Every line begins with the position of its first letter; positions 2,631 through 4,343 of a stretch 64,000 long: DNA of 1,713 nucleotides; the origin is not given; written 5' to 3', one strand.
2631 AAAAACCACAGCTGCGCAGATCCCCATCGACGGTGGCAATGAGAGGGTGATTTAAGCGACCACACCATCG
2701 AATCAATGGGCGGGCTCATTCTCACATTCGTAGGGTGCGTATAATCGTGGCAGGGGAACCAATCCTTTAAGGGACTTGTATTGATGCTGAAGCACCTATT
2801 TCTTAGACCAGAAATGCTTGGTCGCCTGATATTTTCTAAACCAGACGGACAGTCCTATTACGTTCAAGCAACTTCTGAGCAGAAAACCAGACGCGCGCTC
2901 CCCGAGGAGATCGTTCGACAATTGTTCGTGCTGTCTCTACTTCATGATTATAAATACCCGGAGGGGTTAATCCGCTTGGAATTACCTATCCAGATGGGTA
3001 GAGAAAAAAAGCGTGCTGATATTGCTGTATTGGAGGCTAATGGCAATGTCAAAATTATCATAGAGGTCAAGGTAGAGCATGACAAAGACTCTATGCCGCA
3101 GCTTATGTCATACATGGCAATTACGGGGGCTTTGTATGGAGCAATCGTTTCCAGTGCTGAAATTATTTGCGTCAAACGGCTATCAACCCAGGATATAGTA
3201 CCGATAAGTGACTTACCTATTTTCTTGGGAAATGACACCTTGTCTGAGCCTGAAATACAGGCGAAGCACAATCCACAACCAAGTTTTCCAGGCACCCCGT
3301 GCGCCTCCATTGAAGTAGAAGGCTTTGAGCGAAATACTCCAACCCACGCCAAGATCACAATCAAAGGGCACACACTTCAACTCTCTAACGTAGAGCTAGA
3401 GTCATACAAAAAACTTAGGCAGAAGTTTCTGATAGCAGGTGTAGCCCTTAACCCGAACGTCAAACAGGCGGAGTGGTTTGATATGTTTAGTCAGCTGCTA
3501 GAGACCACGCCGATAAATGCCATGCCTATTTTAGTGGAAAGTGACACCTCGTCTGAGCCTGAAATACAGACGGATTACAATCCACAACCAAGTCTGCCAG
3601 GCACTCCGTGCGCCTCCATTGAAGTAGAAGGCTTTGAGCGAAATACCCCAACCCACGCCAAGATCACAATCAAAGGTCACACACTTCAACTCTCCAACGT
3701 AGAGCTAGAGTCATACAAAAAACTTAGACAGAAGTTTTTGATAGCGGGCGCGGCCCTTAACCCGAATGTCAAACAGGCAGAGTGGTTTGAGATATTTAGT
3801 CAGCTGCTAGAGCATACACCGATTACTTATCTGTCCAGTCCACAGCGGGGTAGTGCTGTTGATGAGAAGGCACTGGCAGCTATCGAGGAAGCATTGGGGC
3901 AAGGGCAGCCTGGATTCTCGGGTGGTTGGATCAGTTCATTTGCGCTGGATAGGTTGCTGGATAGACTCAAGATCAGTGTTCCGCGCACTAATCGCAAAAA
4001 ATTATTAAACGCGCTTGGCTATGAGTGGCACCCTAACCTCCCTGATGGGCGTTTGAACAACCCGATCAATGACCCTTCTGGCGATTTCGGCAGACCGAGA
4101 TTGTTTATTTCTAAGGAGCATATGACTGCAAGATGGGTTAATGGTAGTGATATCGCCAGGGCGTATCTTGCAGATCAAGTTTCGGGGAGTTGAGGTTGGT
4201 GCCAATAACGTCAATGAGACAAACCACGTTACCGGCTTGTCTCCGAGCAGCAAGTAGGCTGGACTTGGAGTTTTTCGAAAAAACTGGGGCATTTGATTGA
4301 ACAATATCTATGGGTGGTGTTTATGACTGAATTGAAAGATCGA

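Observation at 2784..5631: Second AT-rich accessory island: HsdR_N/PD-(D/E)xK-like protein + HEPN-like protein + RelE/ParE-type TA pair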

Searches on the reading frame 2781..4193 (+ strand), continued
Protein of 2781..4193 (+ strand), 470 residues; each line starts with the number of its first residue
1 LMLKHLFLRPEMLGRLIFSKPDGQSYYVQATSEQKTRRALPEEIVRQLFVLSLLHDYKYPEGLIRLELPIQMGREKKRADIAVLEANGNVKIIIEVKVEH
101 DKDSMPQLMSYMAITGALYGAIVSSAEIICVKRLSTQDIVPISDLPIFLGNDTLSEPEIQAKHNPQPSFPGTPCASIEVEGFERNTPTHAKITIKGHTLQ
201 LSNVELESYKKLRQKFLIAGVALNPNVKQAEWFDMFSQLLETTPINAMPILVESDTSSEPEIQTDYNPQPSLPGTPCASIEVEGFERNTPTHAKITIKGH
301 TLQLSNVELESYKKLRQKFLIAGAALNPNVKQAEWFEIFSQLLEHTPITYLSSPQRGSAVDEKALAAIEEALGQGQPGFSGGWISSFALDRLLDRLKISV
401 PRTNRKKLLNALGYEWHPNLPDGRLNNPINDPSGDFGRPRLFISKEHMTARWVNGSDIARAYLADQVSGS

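Call 62: find_encoding_contigs(protein=P0053, flank=6000, max_places=2)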
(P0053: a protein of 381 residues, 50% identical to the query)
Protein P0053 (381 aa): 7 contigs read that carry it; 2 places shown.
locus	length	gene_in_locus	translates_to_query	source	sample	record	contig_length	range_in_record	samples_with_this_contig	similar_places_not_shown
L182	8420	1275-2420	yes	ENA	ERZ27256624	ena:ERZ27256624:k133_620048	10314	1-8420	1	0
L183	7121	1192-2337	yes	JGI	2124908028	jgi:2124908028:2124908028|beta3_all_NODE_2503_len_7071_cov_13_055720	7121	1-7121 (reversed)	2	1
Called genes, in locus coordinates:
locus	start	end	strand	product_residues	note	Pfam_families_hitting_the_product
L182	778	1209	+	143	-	-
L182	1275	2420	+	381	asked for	PF13588:HSDR_N_2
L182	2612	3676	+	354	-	-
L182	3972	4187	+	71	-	PF21748:UPF0150 (weak)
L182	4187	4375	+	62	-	PF07927:HicA_toxin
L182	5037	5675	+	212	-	-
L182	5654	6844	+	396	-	PF12796:Ank_2, PF13637:Ank_4, PF13857:Ank_5, PF00023:Ank, PF13637:Ank_4, PF12796:Ank_2, PF13857:Ank_5, PF00023:Ank, +7 more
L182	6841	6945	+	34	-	-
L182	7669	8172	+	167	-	-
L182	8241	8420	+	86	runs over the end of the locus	PF13711:DUF4160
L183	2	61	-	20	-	?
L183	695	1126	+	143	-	-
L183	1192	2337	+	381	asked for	PF13588:HSDR_N_2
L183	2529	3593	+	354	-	-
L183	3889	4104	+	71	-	PF21748:UPF0150 (weak)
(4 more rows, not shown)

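Call 76: search_protein_families(library=ncbifam, proteins=[L180:7239-8033:+, L182:2612-3676:+], max_evalue=0.01)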
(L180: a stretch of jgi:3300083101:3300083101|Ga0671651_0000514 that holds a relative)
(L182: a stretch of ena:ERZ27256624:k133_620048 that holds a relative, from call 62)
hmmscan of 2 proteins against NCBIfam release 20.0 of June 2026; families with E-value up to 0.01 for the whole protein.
L180:7239-8033:+ (264 aa): 0 families

L182:2612-3676:+ (354 aa): 0 families

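Call 77: search_protein_families(library=padloc, proteins=[L180:7239-8033:+, L182:2612-3676:+, L182:778-1209:+, L180:6001-7242:+, L091:8001-9164:+], max_evalue=0.1)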
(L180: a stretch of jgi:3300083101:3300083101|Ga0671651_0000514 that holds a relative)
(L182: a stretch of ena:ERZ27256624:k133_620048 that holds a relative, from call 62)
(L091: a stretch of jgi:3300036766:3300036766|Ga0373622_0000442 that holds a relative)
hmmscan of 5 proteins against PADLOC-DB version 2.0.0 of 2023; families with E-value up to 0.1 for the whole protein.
L180:7239-8033:+ (264 aa): 4 families
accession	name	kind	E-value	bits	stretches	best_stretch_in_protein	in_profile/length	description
PDLC04993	PDC-S31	-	1e-22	78.6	1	7-259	10-239/245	-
PDLC04991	PDC-S31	-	4.6e-08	31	2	27-94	20-86/208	-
PDLC04990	PDC-S31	-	0.00011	20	1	6-58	1-55/259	-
PDLC04994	PDC-S31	-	0.0034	14.8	0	162-189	182-209/273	-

L182:2612-3676:+ (354 aa): 0 families

L182:778-1209:+ (143 aa): 0 families

L180:6001-7242:+ (413 aa): 7 families
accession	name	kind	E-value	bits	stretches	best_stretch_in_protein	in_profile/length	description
PDLC03034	MTase_I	-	8.7e-22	75.2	1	23-145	40-165/672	Type I methyltransferase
PDLC03030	MTase_I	-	1.8e-12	44.6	1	33-148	43-166/670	Type I methyltransferase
PDLC04977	PDC-S26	-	0.00015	19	1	69-118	97-145/400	-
PDLC04972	PDC-S26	-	0.00034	18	1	69-118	96-144/397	-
PDLC03624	REase_MTase_IIG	-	0.0058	12.5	1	54-102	75-125/1271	Type IIG restriction enzyme-methyltransferase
PDLC04944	PDC-S18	-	0.0093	13.3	1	65-110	43-88/307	-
PDLC03018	MTase_I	-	0.014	11.8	1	28-96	12-89/749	Type I methyltransferase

L091:8001-9164:+ (387 aa): 8 families
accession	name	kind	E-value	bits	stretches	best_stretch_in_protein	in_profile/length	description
PDLC03034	MTase_I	-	1.6e-18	64.4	1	23-159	42-178/672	Type I methyltransferase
PDLC03030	MTase_I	-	6.7e-06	22.8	1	31-117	43-135/670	Type I methyltransferase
PDLC04813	PDC-S02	-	0.0011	16.9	1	29-112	20-102/175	-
PDLC04803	PDC-S02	-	0.0011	16.7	1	39-111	126-197/269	-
PDLC04977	PDC-S26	-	0.0093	13.1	1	67-116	97-145/400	-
PDLC03624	REase_MTase_IIG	-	0.013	11.3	1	53-100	76-125/1271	Type IIG restriction enzyme-methyltransferase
PDLC04944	PDC-S18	-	0.039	11.3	1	59-108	39-88/307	-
PDLC04810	PDC-S02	-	0.039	11.2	0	64-111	235-283/355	-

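Call 82: search_dna_similar(query=window:2784-4190:+, collection=plasmids, mode=protein, max_evalue=0.00001, max_rows=20)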
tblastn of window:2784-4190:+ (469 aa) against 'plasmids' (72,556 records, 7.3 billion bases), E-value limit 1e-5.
Records with a match: 5; places in all: 5; records where one place covers at least 80% of the query: 0.
Best place of each record, by identity: <60% 5.
By first word of the organism name: Trichormus 2; Picosynechococcus 1; Paenarthrobacter 1; Tessaracoccus 1.
By predicted mobility (MOB-suite, as given by PLSDB): non-mobilizable 2; mobilizable 2; conjugative 1.
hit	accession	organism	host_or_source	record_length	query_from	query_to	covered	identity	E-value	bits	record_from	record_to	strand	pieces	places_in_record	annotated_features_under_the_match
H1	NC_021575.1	Trichormus variabilis ATCC 29413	-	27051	37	145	23%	38.9%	3e-10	70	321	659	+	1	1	N-6 DNA methylase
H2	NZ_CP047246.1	Trichormus variabilis 0441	cell culture,thermal spring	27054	37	145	23%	38.9%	3e-10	70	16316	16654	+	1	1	N-6 DNA methylase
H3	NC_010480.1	Picosynechococcus sp. PCC 7002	-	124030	26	145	26%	33.6%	2e-8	65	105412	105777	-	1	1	N-6 DNA methylase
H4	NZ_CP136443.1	Paenarthrobacter sp. AT5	atrazine-producing pesticide factory ...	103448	40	159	26%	32.4%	4e-6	57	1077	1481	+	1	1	N-6 DNA methylase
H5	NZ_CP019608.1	Tessaracoccus flavescens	mono isolate,marine sediment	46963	36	145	23%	32.0%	8e-6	56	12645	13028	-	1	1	N-6 DNA methylase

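Call 83: search_dna_similar(query=window:2784-4190:+, collection=phages, mode=protein, max_evalue=0.00001, max_rows=20)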
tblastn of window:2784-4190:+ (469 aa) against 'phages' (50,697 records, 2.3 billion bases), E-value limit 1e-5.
Records with a match: 83; places in all: 83; records where one place covers at least 80% of the query: 0.
Best place of each record, by identity: <60% 83.
By first word of the organism name: Klebsiella 65; Edwardsiella 5; Escherichia 3; Acinetobacter 2; Pectobacterium 2; Phage 1; Pantoea 1; Stenotrophomonas 1; Bacteriophage 1; Shewanella 1; and 1 more.
By host as written in the record: Klebsiella pneumoniae 39; - 11; Klebsiella pneumonaie 3; Klebsiella pneumoniae 0915 2; Klebsiella pneumoniae B5055 2; Edwardsiella ictaluri 2; Klebsiella pneumoniae GZ-1 2; Escherichia sp. 2; and 17 more.
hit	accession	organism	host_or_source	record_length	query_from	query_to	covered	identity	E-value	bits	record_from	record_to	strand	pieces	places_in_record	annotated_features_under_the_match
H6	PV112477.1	Klebsiella phage LPKP33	Klebsiella pneumoniae LKP485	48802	318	465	32%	36.9%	6e-19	96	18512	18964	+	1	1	hypothetical protein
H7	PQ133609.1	Klebsiella phage P5026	Klebsiella pneumoniae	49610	318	465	32%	36.9%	7e-19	96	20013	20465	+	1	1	hypothetical protein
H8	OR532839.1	Klebsiella phage RCIP0045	Klebsiella pneumoniae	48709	333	465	28%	38.0%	3e-19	97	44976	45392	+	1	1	hypothetical protein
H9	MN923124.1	Acinetobacter phage LAPP1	Acinetobacter pittii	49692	333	465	28%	38.0%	4e-19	97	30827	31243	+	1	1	hypothetical protein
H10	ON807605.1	Phage vB_KsaM-C1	-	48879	345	465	26%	41.5%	3e-16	88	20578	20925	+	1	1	DNA primase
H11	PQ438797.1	Klebsiella phage HHU1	Klebsiella pneumoniae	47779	333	465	28%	37.3%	8e-19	96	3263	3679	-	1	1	DNA primase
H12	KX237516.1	Klebsiella phage vB_KpnM_KpV52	Klebsiella pneumoniae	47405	333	465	28%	37.3%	8e-19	96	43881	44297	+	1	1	putative DNA primase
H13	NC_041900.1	Klebsiella phage vB_KpnM_KpV52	Klebsiella pneumoniae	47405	333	465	28%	37.3%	8e-19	96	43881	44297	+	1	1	DNA primase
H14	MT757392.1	Klebsiella phage vB_KleM_KB2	Klebsiella pneumoniae 0915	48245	333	465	28%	37.3%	9e-19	96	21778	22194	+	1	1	DNA primase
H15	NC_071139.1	Klebsiella phage vB_KleM_KB2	Klebsiella pneumoniae 0915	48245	333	465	28%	37.3%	9e-19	96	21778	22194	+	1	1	DUF5906 domain-containing protein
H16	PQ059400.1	Klebsiella phage phiYH65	Klebsiella pneumoniae KP_509165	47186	333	465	28%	37.3%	9e-19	96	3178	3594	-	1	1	DNA primase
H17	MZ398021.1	Klebsiella phage BUCT_47333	sewage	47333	333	465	28%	37.3%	9e-19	96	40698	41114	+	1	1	DNA primase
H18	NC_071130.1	Klebsiella phage BUCT_47333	sewage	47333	333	465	28%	37.3%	9e-19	96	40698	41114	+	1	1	DNA primase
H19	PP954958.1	Klebsiella phage KpTRp1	Klebsiella pneumoniae K2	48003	333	465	28%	37.3%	9e-19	96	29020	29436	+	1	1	DUF5906 domain-containing protein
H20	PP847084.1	Klebsiella phage KpTDp1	Klebsiella pneumoniae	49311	333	465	28%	37.3%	9e-19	96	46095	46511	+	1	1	DUF5906 domain-containing protein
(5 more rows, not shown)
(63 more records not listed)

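Call 84: get_annotated_region(hit=H13, flank=4000)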
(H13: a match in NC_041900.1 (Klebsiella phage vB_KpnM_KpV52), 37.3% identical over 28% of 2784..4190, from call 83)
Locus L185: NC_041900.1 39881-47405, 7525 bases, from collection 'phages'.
description: Klebsiella phage vB_KpnM_KpV52, complete genome.
organism: Klebsiella phage vB_KpnM_KpV52 (NCBI taxid 1912321)
taxonomy: Viruses; Duplodnaviria; Heunggongvirae; Uroviricota; Caudoviricetes; Jedunavirus; Jedunavirus KpV80
host: Klebsiella pneumoniae; source: sewage; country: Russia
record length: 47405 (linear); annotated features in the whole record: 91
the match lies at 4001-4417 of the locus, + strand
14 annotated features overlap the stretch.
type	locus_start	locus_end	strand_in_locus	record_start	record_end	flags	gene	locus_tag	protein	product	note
CDS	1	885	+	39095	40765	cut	-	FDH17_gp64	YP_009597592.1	DEAD/DEAH box helicase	-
CDS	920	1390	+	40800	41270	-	-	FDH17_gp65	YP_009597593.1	hypothetical protein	-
CDS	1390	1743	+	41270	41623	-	-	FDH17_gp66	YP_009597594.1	hypothetical protein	-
CDS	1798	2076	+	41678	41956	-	-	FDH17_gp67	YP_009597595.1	TetR family transcriptional regulator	-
CDS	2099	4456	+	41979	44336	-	-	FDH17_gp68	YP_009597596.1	DNA primase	-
CDS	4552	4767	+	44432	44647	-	-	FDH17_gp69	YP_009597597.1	hypothetical protein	-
CDS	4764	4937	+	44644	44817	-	-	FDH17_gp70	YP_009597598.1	hypothetical protein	-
CDS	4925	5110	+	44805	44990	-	-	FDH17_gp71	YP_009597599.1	hypothetical protein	-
CDS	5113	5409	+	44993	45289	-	-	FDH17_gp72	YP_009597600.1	hypothetical protein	-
CDS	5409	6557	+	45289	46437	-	-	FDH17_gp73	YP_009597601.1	DNA repair exonuclease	-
regulatory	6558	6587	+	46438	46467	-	-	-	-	terminator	rho-independent terminator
CDS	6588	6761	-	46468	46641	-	-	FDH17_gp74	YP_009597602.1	hypothetical protein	-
CDS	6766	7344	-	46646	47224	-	-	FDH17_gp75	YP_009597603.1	hypothetical protein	-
regulatory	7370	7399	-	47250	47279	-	-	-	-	promoter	-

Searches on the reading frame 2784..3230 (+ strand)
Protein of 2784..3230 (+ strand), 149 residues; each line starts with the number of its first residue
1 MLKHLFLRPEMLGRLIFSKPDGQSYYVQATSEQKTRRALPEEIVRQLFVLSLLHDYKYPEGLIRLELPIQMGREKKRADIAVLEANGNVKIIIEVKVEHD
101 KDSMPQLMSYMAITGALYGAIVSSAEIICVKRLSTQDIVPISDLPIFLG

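Call 68: find_related_loci(query=window:2784-3230:+, collection=viral_contigs, flank=8000)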
Query window:2784-3230:+ (149 aa) in viral_contigs; peptide patterns used: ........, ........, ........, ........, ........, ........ (x = any residue, [..] = any of these).
4 stretches matched a pattern, but none encodes a relative of the query by tblastn (E <= 1e-3).

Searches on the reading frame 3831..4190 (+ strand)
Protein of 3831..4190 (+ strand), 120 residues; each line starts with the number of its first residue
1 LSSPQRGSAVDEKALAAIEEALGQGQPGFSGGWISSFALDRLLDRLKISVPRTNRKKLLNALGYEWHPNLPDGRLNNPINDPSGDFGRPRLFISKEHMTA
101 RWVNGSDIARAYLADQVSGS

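Call 65: find_homologous_proteins(query=window:3831-4190:+, max_evalue=0.001)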
Query window:3831-4190:+: 18 candidates shared short words with the query, none scored E <= 0.001.

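Call 67: find_related_loci(query=window:3831-4190:+, collection=viral_contigs, flank=8000)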
Query window:3831-4190:+ (120 aa) in viral_contigs; peptide patterns used: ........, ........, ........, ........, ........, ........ (x = any residue, [..] = any of these).
26 stretches matched a pattern; 1 encode a relative of the query (tblastn E <= 1e-3); 1 distinct loci.
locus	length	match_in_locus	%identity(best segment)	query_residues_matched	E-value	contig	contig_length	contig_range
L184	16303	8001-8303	49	18-116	2e-26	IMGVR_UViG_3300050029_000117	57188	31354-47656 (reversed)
